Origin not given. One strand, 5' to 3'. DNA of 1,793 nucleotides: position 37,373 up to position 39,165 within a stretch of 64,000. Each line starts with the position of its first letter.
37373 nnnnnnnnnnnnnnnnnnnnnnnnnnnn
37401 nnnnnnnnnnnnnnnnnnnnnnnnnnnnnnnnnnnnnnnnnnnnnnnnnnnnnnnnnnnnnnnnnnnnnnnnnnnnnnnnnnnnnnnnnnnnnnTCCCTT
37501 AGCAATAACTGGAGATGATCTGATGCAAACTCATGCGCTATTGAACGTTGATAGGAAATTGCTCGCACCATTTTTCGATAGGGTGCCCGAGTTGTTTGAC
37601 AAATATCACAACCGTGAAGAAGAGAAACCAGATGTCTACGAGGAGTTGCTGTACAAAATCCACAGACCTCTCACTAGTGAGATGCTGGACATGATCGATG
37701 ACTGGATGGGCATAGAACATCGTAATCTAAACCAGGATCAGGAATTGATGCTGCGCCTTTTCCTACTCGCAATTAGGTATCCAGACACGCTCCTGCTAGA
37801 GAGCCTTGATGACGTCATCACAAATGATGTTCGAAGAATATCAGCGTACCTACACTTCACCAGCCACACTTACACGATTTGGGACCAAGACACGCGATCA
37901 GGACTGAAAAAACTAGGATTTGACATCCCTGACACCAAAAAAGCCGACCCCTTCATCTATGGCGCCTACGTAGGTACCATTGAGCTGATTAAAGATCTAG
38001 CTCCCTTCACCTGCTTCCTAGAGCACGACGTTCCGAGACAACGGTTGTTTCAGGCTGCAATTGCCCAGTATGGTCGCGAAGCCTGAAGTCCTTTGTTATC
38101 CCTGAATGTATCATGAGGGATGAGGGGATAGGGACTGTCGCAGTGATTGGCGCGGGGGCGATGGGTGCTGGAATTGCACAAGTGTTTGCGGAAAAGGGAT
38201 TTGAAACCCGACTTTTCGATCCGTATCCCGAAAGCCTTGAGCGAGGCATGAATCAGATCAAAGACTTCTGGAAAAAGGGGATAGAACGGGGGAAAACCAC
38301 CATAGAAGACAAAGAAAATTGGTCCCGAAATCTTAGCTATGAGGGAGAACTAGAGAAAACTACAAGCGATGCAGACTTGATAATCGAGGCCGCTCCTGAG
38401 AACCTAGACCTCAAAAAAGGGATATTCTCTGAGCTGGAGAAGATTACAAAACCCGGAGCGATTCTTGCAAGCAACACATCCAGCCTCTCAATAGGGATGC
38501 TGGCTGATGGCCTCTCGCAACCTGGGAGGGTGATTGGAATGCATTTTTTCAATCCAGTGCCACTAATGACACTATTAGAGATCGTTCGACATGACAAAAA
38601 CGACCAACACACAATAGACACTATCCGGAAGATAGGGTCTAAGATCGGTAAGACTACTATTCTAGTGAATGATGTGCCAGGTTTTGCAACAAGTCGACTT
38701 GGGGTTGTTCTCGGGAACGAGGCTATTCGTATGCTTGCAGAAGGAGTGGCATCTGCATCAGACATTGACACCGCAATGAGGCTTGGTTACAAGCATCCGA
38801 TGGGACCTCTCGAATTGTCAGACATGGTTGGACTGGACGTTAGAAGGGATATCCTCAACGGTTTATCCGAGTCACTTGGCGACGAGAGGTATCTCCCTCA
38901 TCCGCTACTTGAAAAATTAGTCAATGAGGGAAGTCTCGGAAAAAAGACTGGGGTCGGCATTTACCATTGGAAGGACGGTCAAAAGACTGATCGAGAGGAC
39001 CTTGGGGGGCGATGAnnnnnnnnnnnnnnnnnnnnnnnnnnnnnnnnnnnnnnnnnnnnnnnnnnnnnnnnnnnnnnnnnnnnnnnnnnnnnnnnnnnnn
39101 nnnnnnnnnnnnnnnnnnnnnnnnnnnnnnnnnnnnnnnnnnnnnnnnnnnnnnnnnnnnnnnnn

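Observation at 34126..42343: Box-like (benzoyl-CoA epoxidase-type) CoA-thioester catabolic cluster in an archaeon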

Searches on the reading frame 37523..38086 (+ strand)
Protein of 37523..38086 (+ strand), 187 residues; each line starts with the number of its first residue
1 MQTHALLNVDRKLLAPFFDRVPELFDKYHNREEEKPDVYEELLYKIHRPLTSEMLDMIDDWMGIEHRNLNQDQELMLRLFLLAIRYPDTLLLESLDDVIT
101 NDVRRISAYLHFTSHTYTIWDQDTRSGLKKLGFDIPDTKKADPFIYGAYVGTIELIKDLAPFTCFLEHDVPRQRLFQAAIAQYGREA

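Call 3: search_protein_families(library=pfam, proteins=[window:37523-38086:+], max_evalue=0.01)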
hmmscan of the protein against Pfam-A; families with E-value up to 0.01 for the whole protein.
window:37523-38086:+ (187 aa): 0 families

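Call 4: search_protein_families(library=ncbifam, proteins=[window:37523-38086:+], max_evalue=0.01)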
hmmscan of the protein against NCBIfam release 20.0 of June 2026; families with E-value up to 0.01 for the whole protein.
window:37523-38086:+ (187 aa): 0 families

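Call 21: find_homologous_proteins(query=window:37523-38086:+, max_evalue=0.001)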
Query window:37523-38086:+ (187 aa): 171 proteins with E <= 0.001 among 250 candidates; the best 120 are listed.
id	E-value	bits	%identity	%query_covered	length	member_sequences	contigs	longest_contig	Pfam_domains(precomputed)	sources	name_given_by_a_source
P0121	9.9e-119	412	97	100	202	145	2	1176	-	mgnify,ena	mgnify:FL=1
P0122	3.8e-109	381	88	100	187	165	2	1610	-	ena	-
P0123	8.3e-93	327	76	99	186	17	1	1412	-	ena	-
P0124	1.5e-92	326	76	99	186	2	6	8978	-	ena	-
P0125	2.8e-92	326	77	99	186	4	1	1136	-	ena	-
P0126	1.3e-91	323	76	99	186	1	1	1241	-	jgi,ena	-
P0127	6.1e-91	321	76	99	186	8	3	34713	-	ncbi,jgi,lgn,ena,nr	ncbi:MAG TPA: hypothetical protein QF555_05220 [Candidatus Thalassarchaeaceae archaeon]|jgi:hypothet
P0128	6.9e-91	321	75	99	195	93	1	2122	-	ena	-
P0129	2.4e-89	316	73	99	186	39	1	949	-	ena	-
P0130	7.2e-87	308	72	99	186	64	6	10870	-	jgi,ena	-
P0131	2.3e-85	303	77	94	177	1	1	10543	-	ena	-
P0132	3.2e-80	286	66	100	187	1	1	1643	-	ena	-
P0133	5.1e-80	286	66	100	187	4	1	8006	-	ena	-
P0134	1.8e-79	284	68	99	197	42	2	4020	-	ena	-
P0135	3.6e-79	283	69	99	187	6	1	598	-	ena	-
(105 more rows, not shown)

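Call 32: predict_structure(protein=window:37523-38086:+)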
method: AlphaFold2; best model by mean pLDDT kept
length: 187 residues; sequences in the alignment: 1
mean_pLDDT: 36.4   pTM: 0.27
mean pLDDT of the five models: 36.4, 36.3, 35.8, 33.0, 30.6
residues with pLDDT >= 90: 0; 70-90: 0; 50-70: 3; < 50: 184
segments of 3 or more residues with pLDDT < 50: 1-66, 69-76, 78-187
pLDDT, mean of each block of 10 residues (from residue 1): 27 36 39 41 40 44 46 48 39 33 30 29 38 39 33 33 30 36 29
secondary structure, 60 per line:
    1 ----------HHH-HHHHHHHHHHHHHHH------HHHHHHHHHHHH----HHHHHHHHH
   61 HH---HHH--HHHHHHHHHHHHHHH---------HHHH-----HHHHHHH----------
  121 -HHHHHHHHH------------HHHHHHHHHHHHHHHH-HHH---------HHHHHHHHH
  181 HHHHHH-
elements in order: H15-29 H36-47 H52-62 H71-85 H95-98 H104-110 H122-130 H143-158 H172-186
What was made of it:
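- Tried and rejected: The single-sequence AF2 model was useless (pLDDT 36, call 32), which wasted one of the two structure jobs.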

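Call 36: search_solved_structures(query=A4, max_evalue=10)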
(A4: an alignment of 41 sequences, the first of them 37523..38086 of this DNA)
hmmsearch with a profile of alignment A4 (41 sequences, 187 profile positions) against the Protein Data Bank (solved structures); distinct sequences matched with E-value up to 10: 2.
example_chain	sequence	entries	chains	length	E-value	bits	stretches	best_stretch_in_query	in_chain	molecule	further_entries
9e71_BL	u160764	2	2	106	0.3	13.7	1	41-93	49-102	Small ribosomal subunit protein uS10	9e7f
9f5w_G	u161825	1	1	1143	0.48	13.1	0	13-50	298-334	Condensin-2 complex subunit G2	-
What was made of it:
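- Tried and rejected: A profile search against the PDB found nothing (call 36).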

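Call 58: predict_structure(alignment_id=A4)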
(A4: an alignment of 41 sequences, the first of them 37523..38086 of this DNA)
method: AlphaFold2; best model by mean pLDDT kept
length: 187 residues; sequences in the alignment: 41
mean_pLDDT: 87.0   pTM: 0.84
mean pLDDT of the five models: 87.0, 83.2, 79.6, 79.2, 74.4
residues with pLDDT >= 90: 102; 70-90: 67; 50-70: 18; < 50: 0
segments of 3 or more residues with pLDDT < 50: none
pLDDT, mean of each block of 10 residues (from residue 1): 68 89 88 85 91 96 94 93 80 89 93 85 95 92 91 88 68 81 90
secondary structure, 60 per line:
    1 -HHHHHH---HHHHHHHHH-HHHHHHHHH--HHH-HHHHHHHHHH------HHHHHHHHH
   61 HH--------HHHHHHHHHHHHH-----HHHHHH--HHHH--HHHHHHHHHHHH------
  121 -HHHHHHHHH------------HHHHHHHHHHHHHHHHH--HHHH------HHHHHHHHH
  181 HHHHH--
elements in order: H2-7 H11-19 H21-29 H36-45 H52-62 H71-83 H89-94 H97-100 H103-114 H122-130 H143-159 H162-165 H172-185
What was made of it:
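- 37523..38086 (+): 187-aa all-helical protein of unknown fold. It is the invariable downstream partner of the oxygenase in Poseidoniales. The AF2 model has pLDDT 87 and pTM 0.84 (call 58).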

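Call 63: fold_search(model_id=the predicted structure, library=pdb)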
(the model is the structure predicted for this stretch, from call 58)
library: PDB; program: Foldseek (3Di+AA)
matches with E <= 10: 32; with E <= 0.001: 0
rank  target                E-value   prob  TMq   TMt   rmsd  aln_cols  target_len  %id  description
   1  4jps_A                2.7e+00  0.03  0.15  0.05  17.6       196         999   11  Co-crystal Structures of the Lipid Kinase PI3K alpha with Pan and Isoform Selective Inhibitors (released 2014-04-02)
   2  7ugk_B                3.1e+00  0.11  0.28  0.19   9.5       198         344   14  Crystal structure of the human queuine salvage enzyme DUF2419, wild-type apo form (released 2022-12-21)
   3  4p3j_A                3.1e+00  0.04  0.13  0.07  17.1       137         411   12  Apo inward-facing state of the glutamate transporter homologue GltPh in alkali-free conditions (released 2014-06-04)
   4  8gua                  3.6e+00  0.02  0.16  0.06  18.3       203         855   10  Cryo-EM structure of cancer-specific PI3Kalpha mutant E542K in complex with BYL-719 (released 2022-12-07)
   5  3n0u_C                3.8e+00  0.09  0.29  0.26  14.6       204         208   16  Crystal structure of Tm1821, the 8-oxoguanine DNA glycosylase of Thermotoga maritima (released 2011-04-06)
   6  2oif_E                3.8e+00  0.03  0.15  0.17  15.9       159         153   16  The crystal structure of ferric cyanide bound barley hexacoordinate hemoglobin. (released 2007-07-24)
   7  5ul1_A                4.1e+00  0.02  0.13  0.05  18.4       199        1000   11  The co-structure of 3-amino-6-(4-((1-(dimethylamino)propan-2-yl)sulfonyl)phenyl)-N-phenylpyrazine-2-carboxamide and a  (released 2017-05-10)
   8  9b4s_A                4.4e+00  0.02  0.15  0.05  19.6       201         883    9  Crystal structure of the RRAS2-p110alpha complex (released 2025-01-22)
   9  4l1b_A                4.6e+00  0.02  0.15  0.05  19.7       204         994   10  Crystal Structure of p110alpha complexed with niSH2 of p85alpha (released 2014-01-01)
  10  9kuq                  5.0e+00  0.01  0.13  0.10  19.5       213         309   13  Crystal structure of a C45 isoprenyl diphosphate synthase, Rv0562 from Mycobacterium tuberculosis (released 2025-07-09)
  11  3afe_D                5.3e+00  0.03  0.14  0.08  18.3       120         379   14  Crystal structure of the HsaA monooxygenase from M.tuberculosis (released 2010-05-26)
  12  8v8v_A                5.3e+00  0.02  0.16  0.06  18.2       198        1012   11  PI3Ka H1047R co-crystal structure with inhibitor in cryptic pocket near H1047R (compound 7). (released 2024-03-20)
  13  4waf_A                5.3e+00  0.02  0.15  0.05  18.4       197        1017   11  Crystal Structure of a novel tetrahydropyrazolo[1,5-a]pyrazine in an engineered PI3K alpha (released 2014-12-31)
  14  3knt_D                5.5e+00  0.11  0.33  0.31  10.5       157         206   13  Crystal structure of Methanocaldococcus jannaschii 8-oxoguanine glycosylase/lyase in complex with 15mer DNA containing (released 2010-02-02)
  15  2rfq_C                5.5e+00  0.02  0.15  0.08  17.8       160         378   12  Crystal structure of 3-HSA hydroxylase from Rhodococcus sp. RHA1 (released 2007-10-16)
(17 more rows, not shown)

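Call 79: search_protein_families(library=pfam, alignment_id=A4, max_evalue=1)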
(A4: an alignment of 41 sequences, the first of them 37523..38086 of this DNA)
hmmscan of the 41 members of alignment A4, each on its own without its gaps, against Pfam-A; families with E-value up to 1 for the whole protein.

A. member 1, window:37523-38086:+ (187 aa): 1 family
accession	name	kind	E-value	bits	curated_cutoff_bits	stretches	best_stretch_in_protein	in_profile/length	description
PF09209.16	CecR_C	-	0.17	12.4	24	1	6-80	5-77/125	HTH-type transcriptional dual regulator CecR, C-terminal domain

B. families by the number of members that match (of 41 scanned): 11 families
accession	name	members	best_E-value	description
PF01347.28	Vitellogenin_N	10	0.0025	Lipoprotein amino terminal region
PF12057.13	BAG6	5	0.024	BCL2-associated athanogene 6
PF17975.6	RNR_Alpha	3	0.0051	Ribonucleotide reductase alpha domain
PF15176.11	LRR19-TM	2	0.0056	Leucine-rich repeat family 19 TM domain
PF06854.16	Phage_Gp15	2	0.037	Bacteriophage Gp15 protein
PF08620.15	RPAP1_C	1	0.014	RPAP1-like, C-terminal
PF14687.11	DUF4460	1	0.07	Domain of unknown function (DUF4460)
PF20188.4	DUF6551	1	0.074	Family of unknown function (DUF6551)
PF09209.16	CecR_C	1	0.17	HTH-type transcriptional dual regulator CecR, C-terminal domain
PF07948.16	Nairovirus_GP38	1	0.17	Nairovirus GP38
PF04561.19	RNA_pol_Rpb2_2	1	0.18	RNA polymerase Rpb2, domain 2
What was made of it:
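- Tried and rejected: Per-member Pfam scanning gave only noise (call 79).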

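Call 81: fold_search(model_id=the predicted structure, library=viral)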
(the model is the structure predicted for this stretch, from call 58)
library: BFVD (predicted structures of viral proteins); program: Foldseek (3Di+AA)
matches with E <= 10: 38; with E <= 0.001: 0
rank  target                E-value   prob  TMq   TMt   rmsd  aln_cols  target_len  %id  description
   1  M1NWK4                5.3e-01  0.38  0.35  0.32  12.8       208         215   16  (no name in the UniProt tables at hand)
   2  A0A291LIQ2            8.2e-01  0.33  0.36  0.25   8.5       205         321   13  Uncharacterized protein [Streptomyces phage Tefunt]
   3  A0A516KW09            1.4e+00  0.21  0.36  0.09  10.6       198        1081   15  (no name in the UniProt tables at hand)
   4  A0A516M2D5            2.1e+00  0.08  0.22  0.08  11.4       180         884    9  (no name in the UniProt tables at hand)
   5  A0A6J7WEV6            4.4e+00  0.02  0.15  0.09  14.3       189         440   14  Uncharacterized protein [uncultured Caudovirales phage]
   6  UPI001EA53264         5.4e+00  0.01  0.15  0.07  16.3       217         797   11  (no name look-up for this kind of identifier)
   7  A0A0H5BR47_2          5.4e+00  0.01  0.13  0.03  23.4       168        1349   15  VP1 protein [Cryphonectria parasitica mycoreovirus 1 (strain 9B21)]
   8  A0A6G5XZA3            5.6e+00  0.02  0.18  0.14  17.8       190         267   10  (no name in the UniProt tables at hand)
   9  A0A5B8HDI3            5.9e+00  0.03  0.21  0.06  14.5       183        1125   14  RNA-directed RNA polymerase [Rhizoctonia solani dsRNA virus 6]
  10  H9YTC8                6.2e+00  0.01  0.13  0.10  20.5       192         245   12  (no name in the UniProt tables at hand)
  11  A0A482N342            6.5e+00  0.01  0.13  0.11  15.9       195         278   10  (no name in the UniProt tables at hand)
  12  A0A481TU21            7.2e+00  0.01  0.12  0.10  16.7       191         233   14  UL21 [Human herpesvirus 2]
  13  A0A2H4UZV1            7.5e+00  0.03  0.16  0.20  11.3       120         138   14  ORF66 protein [Operophtera brumata nucleopolyhedrovirus]
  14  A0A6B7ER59            7.5e+00  0.02  0.21  0.15  14.0       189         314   10  (no name in the UniProt tables at hand)
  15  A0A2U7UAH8            7.5e+00  0.02  0.16  0.10  11.9       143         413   10  F-box domain containing protein [Pandoravirus quercus]
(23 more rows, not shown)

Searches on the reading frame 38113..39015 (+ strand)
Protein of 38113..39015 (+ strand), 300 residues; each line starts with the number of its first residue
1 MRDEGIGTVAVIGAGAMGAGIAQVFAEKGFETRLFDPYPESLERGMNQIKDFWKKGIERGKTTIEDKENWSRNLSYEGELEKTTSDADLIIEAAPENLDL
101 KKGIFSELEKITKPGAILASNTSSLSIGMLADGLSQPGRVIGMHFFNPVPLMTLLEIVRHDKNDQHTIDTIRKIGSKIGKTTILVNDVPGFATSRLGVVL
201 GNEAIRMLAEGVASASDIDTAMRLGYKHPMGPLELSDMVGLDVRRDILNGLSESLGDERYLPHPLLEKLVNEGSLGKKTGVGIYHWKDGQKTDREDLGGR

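Call 3: search_protein_families(library=pfam, proteins=[window:38113-39015:+], max_evalue=0.01)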
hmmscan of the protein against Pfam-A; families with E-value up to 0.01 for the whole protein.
window:38113-39015:+ (300 aa): 6 families
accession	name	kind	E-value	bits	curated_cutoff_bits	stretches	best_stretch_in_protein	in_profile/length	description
PF02737.24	3HCDH_N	-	1.5e-60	204.7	22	1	8-187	1-179/180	3-hydroxyacyl-CoA dehydrogenase, NAD binding domain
PF00725.27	3HCDH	-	4e-31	107.8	22.1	1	190-286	1-97/97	3-hydroxyacyl-CoA dehydrogenase, C-terminal domain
PF01210.29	NAD_Gly3P_dh_N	-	3.7e-06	27.4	23.1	1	9-120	2-101/158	NAD-dependent glycerol-3-phosphate dehydrogenase N-terminus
PF03446.21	NAD_binding_2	-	0.00013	22.5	21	1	8-61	1-43/161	NAD binding domain of 6-phosphogluconate dehydrogenase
PF02826.25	2-Hacid_dh_C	-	0.0051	16.7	25.1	0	8-43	38-73/178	D-isomer specific 2-hydroxyacid dehydrogenase, NAD binding domain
PF03807.23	F420_oxidored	-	0.0099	16.9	21.6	0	8-43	1-38/94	NADP oxidoreductase coenzyme F420-dependent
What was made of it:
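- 38113..39015 (+): 3-hydroxyacyl-CoA dehydrogenase. Core gene. 3HCDH_N and 3HCDH domains, E=1.5e-60 and 4e-31 (call 3).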

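Call 4: search_protein_families(library=ncbifam, proteins=[window:38113-39015:+], max_evalue=0.01)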
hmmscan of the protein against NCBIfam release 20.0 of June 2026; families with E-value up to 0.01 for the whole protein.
window:38113-39015:+ (300 aa): 27 families (the best 25 are shown)
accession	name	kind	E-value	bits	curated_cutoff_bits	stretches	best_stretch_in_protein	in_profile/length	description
NF006722.0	PRK09260.1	equivalog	3.6e-96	321.8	429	1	8-292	4-287/289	3-hydroxyacyl-CoA dehydrogenase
NF004474.0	PRK05808.1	subfamily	6.5e-94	314.4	408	1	6-286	3-282/283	3-hydroxybutyryl-CoA dehydrogenase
NF006124.0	PRK08268.1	subfamily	5e-89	299.6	508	1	6-294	7-295/507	3-hydroxyacyl-CoA dehydrogenase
NF005715.0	PRK07530.1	equivalog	3e-78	263.1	420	1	6-288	4-285/292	3-hydroxybutyryl-CoA dehydrogenase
NF005875.0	PRK07819.1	subfamily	3.1e-73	246.7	319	1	5-286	4-286/287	3-hydroxybutyryl-CoA dehydrogenase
TIGR02279.1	PaaC-3OHAcCoADH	equivalog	2e-72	244.7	669.4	1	8-290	7-289/503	3-hydroxyacyl-CoA dehydrogenase PaaH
NF004699.0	PRK06035.1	equivalog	2.2e-65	220.7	500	1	6-279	3-278/294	3-hydroxyacyl-CoA dehydrogenase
NF008363.0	PRK11154.1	equivalog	1.1e-61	208.9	869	1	5-292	308-593/708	fatty acid oxidation complex subunit alpha FadJ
TIGR02441.1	fa_ox_alpha_mit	equivalog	1.7e-61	208.2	964.65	1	6-294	335-621/737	fatty acid oxidation complex subunit alpha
NF008727.0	PRK11730.1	equivalog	3.6e-60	204.1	870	1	7-292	314-598/717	fatty acid oxidation complex subunit alpha FadB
NF006143.0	PRK08293.1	equivalog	1.6e-51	175.3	312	1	6-288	4-289/291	3-hydroxyacyl-CoA dehydrogenase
TIGR02440.1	FadJ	equivalog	1.9e-50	171.9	968.45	1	6-291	304-586/699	fatty acid oxidation complex subunit alpha FadJ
NF042925.1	FHMPC_DH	equivalog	3.4e-50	171.1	500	1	9-290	3-284/304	5-formyl-3-hydroxy-2-methylpyridine 4-carboxylate 5-dehydrogenase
NF006125.0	PRK08269.1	equivalog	7.2e-50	169.9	427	1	7-289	6-299/334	3-hydroxybutyryl-CoA dehydrogenase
TIGR02437.1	FadB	equivalog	1.2e-48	166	933.55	1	9-292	316-598/714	fatty acid oxidation complex subunit alpha FadB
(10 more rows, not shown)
